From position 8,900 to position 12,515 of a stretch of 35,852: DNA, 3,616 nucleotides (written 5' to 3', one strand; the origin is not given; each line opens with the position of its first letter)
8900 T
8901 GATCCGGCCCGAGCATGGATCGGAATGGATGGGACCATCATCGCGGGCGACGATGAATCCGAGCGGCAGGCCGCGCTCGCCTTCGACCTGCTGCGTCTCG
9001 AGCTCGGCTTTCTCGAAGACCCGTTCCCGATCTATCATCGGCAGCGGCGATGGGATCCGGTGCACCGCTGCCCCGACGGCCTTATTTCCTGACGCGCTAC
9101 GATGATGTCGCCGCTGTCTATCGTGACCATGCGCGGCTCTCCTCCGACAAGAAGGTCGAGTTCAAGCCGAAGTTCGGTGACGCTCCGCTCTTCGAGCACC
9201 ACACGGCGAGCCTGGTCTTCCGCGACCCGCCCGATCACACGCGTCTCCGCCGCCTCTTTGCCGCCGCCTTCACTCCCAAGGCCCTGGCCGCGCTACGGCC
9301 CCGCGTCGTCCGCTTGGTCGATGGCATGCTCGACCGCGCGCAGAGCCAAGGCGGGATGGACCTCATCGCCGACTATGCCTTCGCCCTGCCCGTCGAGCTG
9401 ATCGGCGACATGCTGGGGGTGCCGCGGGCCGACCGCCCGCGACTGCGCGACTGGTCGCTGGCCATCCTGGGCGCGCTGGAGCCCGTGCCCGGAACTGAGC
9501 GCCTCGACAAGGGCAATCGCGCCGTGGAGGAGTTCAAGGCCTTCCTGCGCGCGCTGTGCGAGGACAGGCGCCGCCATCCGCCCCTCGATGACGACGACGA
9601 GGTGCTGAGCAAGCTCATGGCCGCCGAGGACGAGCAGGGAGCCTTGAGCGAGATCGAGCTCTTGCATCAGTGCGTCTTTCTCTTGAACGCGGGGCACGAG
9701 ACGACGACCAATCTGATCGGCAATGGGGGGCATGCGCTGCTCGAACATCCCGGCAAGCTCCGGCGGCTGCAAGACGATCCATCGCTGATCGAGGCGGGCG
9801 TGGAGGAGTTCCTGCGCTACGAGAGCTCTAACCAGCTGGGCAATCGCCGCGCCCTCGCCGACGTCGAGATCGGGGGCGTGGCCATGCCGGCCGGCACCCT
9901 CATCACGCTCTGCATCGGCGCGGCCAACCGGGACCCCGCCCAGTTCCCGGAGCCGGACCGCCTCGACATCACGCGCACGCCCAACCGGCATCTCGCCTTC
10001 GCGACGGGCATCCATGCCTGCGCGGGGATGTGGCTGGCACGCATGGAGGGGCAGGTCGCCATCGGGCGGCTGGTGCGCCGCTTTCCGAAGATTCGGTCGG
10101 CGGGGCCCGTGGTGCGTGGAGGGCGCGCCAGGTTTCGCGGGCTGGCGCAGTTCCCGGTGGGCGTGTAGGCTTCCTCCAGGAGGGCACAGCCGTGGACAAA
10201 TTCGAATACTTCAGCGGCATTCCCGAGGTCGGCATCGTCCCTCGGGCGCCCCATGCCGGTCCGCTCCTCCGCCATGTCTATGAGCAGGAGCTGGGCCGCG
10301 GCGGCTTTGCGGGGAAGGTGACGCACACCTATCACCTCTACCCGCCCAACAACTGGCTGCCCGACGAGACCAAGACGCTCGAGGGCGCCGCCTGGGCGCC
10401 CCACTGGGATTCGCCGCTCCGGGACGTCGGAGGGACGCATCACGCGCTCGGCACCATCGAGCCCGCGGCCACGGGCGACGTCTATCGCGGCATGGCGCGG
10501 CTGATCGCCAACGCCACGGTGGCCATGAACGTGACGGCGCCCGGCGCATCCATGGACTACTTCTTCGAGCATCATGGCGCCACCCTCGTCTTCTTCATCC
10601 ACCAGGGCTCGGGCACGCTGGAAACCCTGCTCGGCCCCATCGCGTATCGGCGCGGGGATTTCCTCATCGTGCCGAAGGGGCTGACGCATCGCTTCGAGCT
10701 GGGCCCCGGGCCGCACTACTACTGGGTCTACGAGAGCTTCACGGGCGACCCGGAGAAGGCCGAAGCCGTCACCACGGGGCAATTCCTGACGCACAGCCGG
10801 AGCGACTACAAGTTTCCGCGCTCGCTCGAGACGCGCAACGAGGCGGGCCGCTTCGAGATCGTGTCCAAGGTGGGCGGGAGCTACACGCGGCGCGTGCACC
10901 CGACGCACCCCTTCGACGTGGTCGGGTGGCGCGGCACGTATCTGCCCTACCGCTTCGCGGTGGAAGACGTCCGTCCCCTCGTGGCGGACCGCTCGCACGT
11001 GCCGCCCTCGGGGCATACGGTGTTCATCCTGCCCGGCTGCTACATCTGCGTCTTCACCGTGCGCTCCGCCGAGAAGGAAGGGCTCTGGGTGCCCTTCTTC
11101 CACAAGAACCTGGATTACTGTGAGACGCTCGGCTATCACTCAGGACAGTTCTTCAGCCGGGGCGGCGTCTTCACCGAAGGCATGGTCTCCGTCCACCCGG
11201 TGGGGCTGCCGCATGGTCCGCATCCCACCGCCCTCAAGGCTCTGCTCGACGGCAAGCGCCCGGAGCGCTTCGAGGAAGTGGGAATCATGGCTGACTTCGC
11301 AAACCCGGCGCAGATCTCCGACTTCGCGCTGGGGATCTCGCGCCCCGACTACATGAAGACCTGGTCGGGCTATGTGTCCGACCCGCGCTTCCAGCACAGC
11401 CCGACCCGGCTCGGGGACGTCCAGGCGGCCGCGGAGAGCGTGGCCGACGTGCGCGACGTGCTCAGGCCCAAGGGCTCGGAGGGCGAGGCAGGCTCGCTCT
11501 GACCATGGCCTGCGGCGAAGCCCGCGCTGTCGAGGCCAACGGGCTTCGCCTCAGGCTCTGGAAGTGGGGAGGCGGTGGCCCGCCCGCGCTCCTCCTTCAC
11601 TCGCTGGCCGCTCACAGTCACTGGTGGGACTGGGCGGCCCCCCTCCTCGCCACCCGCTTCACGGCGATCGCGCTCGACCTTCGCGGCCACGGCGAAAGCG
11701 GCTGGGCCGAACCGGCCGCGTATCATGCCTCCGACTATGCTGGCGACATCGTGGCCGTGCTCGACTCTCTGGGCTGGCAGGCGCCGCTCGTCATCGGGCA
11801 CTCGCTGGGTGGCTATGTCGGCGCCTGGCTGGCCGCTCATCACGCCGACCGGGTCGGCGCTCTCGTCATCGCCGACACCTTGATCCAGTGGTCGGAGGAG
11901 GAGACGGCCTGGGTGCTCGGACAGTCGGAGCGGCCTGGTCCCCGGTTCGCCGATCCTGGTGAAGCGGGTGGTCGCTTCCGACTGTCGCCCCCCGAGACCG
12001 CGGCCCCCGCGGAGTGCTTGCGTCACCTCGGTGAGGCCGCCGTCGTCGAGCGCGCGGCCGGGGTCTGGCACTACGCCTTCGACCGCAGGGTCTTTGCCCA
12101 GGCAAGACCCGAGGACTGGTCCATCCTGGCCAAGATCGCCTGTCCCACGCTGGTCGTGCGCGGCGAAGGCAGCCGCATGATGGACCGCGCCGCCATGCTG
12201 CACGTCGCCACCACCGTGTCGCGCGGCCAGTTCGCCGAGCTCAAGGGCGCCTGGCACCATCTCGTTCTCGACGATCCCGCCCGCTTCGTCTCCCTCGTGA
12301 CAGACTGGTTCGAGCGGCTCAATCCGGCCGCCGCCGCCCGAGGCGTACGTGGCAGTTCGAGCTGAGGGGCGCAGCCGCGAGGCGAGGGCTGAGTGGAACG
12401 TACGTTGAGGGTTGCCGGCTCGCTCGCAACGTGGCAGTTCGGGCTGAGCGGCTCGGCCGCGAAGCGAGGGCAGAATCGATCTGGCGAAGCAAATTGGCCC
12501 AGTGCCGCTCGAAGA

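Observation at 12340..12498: Novel composite structured-repeat family (REP/MITE-like) recurring at intergenic sites throughout the window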

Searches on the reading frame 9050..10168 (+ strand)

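Call 54: search_protein_families(library=pfam, proteins=[window:9050-10168:+], max_evalue=0.001)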
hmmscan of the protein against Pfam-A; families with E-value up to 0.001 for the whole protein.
window:9050-10168:+ (372 aa): 1 family
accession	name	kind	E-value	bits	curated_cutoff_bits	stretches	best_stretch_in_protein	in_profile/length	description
PF00067.27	p450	-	2.4e-32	112.8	22.8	1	152-345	206-432/462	Cytochrome P450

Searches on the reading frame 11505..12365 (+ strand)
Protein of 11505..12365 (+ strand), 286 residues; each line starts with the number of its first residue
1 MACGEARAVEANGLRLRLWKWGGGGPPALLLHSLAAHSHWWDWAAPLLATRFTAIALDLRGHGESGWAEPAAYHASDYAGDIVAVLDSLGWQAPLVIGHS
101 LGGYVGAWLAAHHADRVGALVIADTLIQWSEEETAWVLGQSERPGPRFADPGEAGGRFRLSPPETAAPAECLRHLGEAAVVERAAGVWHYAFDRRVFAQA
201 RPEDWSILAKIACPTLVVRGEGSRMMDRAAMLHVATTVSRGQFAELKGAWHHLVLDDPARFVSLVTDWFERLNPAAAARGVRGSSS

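Call 17: search_protein_families(library=pfam, proteins=[window:11505-12365:+], max_evalue=0.001)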
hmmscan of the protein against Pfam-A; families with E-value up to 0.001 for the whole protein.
window:11505-12365:+ (286 aa): 3 families
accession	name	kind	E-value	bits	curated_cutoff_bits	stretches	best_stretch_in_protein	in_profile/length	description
PF00561.26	Abhydrolase_1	-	7e-24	85.3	25.8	1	29-257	4-244/245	alpha/beta hydrolase fold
PF12697.13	Abhydrolase_6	-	3.4e-17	64.3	26.3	1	29-263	2-216/217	Alpha/beta hydrolase family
PF12146.15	Hydrolase_4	-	2.2e-12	47.3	27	1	29-132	8-116/239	Serine aminopeptidase, S33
